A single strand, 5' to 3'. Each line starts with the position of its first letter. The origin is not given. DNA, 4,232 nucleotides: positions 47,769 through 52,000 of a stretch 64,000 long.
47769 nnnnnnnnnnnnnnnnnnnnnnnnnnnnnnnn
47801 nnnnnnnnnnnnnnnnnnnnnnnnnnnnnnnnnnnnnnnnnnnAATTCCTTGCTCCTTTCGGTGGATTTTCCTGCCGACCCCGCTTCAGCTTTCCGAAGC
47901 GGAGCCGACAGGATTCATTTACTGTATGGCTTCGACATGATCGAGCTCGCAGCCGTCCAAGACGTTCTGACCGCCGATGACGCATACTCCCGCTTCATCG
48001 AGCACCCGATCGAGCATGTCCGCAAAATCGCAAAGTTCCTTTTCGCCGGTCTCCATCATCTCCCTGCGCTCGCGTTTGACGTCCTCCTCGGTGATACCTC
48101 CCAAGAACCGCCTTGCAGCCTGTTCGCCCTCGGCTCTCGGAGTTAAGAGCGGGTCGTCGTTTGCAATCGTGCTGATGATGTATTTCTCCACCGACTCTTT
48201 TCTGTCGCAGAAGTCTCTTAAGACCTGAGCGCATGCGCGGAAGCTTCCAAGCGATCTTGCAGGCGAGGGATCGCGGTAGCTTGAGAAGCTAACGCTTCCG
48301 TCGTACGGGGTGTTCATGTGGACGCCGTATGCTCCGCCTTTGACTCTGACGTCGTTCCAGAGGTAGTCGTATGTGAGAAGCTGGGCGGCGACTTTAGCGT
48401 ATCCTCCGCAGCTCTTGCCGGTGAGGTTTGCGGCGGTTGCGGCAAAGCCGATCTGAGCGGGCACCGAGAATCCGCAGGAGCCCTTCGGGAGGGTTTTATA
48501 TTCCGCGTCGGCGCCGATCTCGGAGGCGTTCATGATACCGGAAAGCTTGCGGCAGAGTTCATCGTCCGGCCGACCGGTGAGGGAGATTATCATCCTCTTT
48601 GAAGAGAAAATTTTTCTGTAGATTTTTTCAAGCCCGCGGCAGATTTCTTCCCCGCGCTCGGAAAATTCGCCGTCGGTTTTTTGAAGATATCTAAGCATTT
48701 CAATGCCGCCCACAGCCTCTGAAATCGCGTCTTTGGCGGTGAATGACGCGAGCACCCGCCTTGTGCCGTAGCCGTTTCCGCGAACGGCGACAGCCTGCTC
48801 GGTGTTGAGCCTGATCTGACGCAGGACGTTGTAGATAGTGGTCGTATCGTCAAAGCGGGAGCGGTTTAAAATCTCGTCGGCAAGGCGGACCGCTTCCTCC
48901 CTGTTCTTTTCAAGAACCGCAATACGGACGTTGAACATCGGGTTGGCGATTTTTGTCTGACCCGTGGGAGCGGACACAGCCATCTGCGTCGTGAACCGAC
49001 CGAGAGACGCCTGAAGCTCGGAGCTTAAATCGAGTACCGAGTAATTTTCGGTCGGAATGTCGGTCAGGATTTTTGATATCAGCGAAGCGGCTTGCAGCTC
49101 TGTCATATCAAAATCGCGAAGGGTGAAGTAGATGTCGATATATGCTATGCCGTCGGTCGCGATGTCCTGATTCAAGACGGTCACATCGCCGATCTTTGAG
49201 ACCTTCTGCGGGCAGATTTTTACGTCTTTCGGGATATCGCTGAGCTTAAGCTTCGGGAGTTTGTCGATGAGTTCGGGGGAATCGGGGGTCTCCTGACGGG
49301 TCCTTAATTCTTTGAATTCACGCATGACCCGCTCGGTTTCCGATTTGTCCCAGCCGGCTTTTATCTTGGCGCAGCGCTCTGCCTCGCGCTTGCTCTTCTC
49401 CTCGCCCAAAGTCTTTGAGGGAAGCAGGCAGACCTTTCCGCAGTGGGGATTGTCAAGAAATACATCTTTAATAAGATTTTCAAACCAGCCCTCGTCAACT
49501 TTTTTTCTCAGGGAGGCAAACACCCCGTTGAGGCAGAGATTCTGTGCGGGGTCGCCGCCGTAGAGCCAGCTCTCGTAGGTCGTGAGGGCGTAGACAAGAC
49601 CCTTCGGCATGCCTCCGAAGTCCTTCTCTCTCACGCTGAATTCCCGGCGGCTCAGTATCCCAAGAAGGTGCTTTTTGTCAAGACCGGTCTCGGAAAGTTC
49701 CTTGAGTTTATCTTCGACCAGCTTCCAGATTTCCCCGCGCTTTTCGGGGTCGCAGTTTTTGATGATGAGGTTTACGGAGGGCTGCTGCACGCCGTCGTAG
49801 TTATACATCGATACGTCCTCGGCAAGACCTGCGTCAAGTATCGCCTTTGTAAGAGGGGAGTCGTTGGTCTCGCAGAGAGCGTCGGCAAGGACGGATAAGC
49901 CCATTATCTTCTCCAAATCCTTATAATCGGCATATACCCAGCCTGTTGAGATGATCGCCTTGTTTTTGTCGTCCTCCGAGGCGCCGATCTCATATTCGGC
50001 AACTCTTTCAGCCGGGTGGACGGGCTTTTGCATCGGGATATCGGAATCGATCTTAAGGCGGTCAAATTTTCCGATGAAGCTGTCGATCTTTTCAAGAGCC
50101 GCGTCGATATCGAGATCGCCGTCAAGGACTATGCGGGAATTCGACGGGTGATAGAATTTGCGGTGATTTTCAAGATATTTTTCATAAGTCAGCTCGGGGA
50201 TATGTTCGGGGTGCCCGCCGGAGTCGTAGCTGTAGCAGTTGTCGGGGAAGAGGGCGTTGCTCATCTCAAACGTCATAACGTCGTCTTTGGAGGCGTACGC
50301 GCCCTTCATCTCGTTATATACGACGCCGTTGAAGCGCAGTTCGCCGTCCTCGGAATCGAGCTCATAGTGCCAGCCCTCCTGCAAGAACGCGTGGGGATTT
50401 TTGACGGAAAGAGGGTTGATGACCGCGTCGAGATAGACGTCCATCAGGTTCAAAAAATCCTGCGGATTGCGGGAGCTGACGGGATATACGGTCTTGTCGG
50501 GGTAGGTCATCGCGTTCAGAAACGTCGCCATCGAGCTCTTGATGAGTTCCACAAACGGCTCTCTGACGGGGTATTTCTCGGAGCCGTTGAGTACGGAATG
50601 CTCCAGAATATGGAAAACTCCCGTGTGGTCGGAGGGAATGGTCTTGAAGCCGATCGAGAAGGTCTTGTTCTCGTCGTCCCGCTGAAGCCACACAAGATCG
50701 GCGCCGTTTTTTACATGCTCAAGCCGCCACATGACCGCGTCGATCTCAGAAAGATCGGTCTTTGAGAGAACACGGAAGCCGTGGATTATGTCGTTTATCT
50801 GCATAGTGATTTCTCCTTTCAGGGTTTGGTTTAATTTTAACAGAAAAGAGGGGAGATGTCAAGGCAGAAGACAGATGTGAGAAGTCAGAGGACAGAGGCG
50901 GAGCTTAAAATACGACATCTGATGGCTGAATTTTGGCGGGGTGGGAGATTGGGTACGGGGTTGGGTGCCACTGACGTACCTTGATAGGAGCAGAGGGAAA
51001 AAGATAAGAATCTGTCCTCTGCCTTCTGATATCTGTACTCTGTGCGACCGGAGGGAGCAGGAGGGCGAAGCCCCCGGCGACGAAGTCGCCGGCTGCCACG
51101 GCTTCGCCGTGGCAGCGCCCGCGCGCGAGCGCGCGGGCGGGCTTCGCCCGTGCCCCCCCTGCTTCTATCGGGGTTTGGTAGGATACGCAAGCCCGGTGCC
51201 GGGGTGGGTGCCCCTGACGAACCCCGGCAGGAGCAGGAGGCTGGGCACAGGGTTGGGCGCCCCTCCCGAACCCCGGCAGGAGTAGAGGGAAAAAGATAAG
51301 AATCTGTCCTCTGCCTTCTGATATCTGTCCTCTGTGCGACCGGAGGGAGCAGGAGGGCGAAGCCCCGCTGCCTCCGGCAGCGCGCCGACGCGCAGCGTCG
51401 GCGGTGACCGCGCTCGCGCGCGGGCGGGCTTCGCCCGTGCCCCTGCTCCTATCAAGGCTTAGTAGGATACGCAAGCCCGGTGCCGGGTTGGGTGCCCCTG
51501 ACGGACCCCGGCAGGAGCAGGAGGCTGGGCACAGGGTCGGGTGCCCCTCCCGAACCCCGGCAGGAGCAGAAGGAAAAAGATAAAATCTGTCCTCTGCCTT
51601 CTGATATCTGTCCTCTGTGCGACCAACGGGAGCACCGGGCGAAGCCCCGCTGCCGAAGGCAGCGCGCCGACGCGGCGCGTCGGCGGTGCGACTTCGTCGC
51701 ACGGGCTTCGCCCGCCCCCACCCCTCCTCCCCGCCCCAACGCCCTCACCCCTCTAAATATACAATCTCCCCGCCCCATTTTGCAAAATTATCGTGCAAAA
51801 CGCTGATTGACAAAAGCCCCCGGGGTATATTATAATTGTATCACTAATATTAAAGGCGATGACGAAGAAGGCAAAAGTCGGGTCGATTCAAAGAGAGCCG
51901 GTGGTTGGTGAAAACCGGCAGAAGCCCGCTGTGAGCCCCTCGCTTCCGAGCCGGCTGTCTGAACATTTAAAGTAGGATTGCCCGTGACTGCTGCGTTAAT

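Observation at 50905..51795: Three tandem ~290-bp units, each with a 'clamped triple-hairpin' module, directly upstream of the leu T-box promoter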

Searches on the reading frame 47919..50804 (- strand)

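Call 17: search_protein_families(library=pfam, proteins=[window:47919-50804:-])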
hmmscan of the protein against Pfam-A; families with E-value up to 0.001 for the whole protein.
window:47919-50804:- (961 aa): 4 families
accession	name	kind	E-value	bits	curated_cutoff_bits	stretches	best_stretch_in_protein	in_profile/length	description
PF08367.16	M16C_assoc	-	2.6e-51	174.6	25.3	1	460-708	1-250/252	Peptidase M16C associated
PF22516.1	PreP_C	-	7.7e-34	117.2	27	1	781-944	6-171/173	PreP C-terminal domain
PF05193.26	Peptidase_M16_C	-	1.1e-21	77.9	23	1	205-380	2-174/181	Peptidase M16 inactive domain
PF00675.25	Peptidase_M16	-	1.5e-07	31.8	22.3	1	58-132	28-99/149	Insulinase (Peptidase family M16)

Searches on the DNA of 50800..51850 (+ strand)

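Call 14: search_rna_families(source=window, start=50800, end=51850, threshold=evalue, max_evalue=10)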
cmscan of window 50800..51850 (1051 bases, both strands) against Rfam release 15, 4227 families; matches with E-value up to 10: 14.
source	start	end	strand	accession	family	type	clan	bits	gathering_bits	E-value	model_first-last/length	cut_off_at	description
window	51241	51292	+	RF01073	GP_knot1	Cis-reg;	-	23.5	67.7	0.03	1-62/62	no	Gag/pol translational readthrough site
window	51532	51560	+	RF01073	GP_knot1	Cis-reg;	-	21.9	67.7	0.083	10-39/62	no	Gag/pol translational readthrough site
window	51153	51242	+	RF01902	MIR439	Gene; miRNA;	-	21.1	90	0.38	1-93/93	no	MIR439 microRNA precursor family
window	51541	51577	-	RF01365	CRISPR-DR52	Gene; CRISPR;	-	19.3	50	1.1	1-37/37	no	CRISPR RNA direct repeat element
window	51414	51435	-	RF01356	CRISPR-DR28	Gene; CRISPR;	-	18.9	35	2.1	1-24/24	no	CRISPR RNA direct repeat element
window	51339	51378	-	RF03383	mir-1976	Gene; miRNA;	-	18.1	71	1.3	1-52/52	no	mir-1976 microRNA precursor family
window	51384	51402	+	RF01333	CRISPR-DR20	Gene; CRISPR;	-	16.8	42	2.5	6-24/36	no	CRISPR RNA direct repeat element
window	51115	51148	-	RF01356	CRISPR-DR28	Gene; CRISPR;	-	16.8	35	7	1-24/24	no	CRISPR RNA direct repeat element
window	51558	51620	-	RF04107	mir-5391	Gene; miRNA;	-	16.2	99.3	3.4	1-68/68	no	mir-5391 microRNA precursor family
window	51257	51293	-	RF01365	CRISPR-DR52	Gene; CRISPR;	-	16.2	50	7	1-37/37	no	CRISPR RNA direct repeat element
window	51666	51684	-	RF01333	CRISPR-DR20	Gene; CRISPR;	-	15.7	42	5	6-24/36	no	CRISPR RNA direct repeat element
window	51374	51407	-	RF01333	CRISPR-DR20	Gene; CRISPR;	-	15.5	42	5.9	1-36/36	no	CRISPR RNA direct repeat element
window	51059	51168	+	RF02832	Scr5676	Gene; sRNA;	-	14.7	56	7.1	1-130/130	no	Streptomyces RNA 5676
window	51488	51568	-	RF02232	sX13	Gene; sRNA;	-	14.1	50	6.6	1-115/115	no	Xanthomonadaceae sRNA sX13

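Call 66: search_dna_similar(query=window:50905-51800:+, collection=plasmids, mode=distant, max_rows=10)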
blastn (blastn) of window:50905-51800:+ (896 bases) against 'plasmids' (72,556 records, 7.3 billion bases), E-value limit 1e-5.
No match.
